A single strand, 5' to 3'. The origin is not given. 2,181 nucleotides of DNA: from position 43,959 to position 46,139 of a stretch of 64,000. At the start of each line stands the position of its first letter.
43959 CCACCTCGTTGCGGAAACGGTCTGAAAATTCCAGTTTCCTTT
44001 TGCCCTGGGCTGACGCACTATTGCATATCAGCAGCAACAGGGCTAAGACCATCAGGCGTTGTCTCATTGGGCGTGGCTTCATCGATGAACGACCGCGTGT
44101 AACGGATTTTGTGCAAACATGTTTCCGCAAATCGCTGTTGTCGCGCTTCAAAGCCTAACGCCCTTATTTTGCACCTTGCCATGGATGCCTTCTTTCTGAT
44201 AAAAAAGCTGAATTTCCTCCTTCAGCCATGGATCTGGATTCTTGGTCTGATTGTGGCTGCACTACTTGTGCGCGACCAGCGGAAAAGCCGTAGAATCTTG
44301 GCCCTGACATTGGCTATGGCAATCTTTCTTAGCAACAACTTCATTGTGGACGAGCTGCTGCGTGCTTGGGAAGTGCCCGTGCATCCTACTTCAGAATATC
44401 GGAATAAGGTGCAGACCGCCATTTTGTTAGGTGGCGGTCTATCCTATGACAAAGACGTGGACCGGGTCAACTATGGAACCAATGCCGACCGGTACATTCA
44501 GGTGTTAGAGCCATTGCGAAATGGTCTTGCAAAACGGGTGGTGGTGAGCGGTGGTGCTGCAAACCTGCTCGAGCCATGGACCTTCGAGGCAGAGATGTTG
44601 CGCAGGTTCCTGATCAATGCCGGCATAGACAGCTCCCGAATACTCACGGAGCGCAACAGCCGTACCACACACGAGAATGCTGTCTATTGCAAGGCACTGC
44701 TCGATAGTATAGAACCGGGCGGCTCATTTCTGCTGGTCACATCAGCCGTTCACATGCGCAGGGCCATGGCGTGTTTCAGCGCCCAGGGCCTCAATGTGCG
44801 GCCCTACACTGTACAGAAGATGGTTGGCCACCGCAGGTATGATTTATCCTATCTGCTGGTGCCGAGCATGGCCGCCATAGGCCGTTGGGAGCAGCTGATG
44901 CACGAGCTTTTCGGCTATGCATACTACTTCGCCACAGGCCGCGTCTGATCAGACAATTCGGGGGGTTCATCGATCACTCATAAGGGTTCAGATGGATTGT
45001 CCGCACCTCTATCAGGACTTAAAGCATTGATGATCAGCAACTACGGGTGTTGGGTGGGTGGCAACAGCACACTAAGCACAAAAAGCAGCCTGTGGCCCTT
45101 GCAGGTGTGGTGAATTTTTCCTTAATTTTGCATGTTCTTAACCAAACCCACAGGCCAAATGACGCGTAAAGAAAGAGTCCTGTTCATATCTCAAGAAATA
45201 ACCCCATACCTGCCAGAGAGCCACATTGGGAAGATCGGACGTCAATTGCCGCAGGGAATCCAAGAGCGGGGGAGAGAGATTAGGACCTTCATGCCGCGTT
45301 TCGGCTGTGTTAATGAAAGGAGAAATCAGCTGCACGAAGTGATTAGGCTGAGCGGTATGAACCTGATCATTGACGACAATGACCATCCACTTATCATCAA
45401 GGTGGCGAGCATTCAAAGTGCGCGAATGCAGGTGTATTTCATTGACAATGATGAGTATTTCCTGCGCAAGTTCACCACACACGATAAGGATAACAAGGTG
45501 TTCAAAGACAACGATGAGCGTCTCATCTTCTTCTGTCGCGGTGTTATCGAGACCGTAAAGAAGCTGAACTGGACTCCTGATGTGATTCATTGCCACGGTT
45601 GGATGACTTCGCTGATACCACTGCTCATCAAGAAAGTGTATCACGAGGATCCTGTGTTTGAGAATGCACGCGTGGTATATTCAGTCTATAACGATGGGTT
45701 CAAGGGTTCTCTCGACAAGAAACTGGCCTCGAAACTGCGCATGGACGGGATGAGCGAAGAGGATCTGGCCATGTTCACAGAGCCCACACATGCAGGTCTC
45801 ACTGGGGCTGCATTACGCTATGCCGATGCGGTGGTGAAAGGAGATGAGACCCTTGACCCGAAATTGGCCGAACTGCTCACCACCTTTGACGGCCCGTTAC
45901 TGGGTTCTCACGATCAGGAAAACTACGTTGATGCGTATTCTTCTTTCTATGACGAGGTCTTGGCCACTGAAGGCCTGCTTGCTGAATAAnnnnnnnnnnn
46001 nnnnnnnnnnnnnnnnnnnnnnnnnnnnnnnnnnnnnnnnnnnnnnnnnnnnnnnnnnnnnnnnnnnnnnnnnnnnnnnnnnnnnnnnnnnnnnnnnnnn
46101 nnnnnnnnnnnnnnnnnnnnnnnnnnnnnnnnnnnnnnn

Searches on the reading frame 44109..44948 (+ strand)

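Call 38: search_protein_families(library=pfam, proteins=[window:44109-44948:+], max_evalue=0.001)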
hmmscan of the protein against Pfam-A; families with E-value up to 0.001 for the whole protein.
window:44109-44948:+ (279 aa): 1 family
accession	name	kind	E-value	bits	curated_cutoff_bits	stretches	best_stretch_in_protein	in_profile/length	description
PF02698.23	DUF218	-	8.6e-26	90.9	27.6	1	104-269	3-133/133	DUF218 domain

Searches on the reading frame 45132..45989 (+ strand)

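Call 38: search_protein_families(library=pfam, proteins=[window:45132-45989:+], max_evalue=0.001)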
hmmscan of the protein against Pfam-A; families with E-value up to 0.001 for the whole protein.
window:45132-45989:+ (285 aa): 1 family
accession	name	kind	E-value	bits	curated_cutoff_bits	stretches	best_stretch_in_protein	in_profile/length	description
PF08323.17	Glyco_transf_5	-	5.6e-50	170.7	22.7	1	15-238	1-217/239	Starch synthase catalytic domain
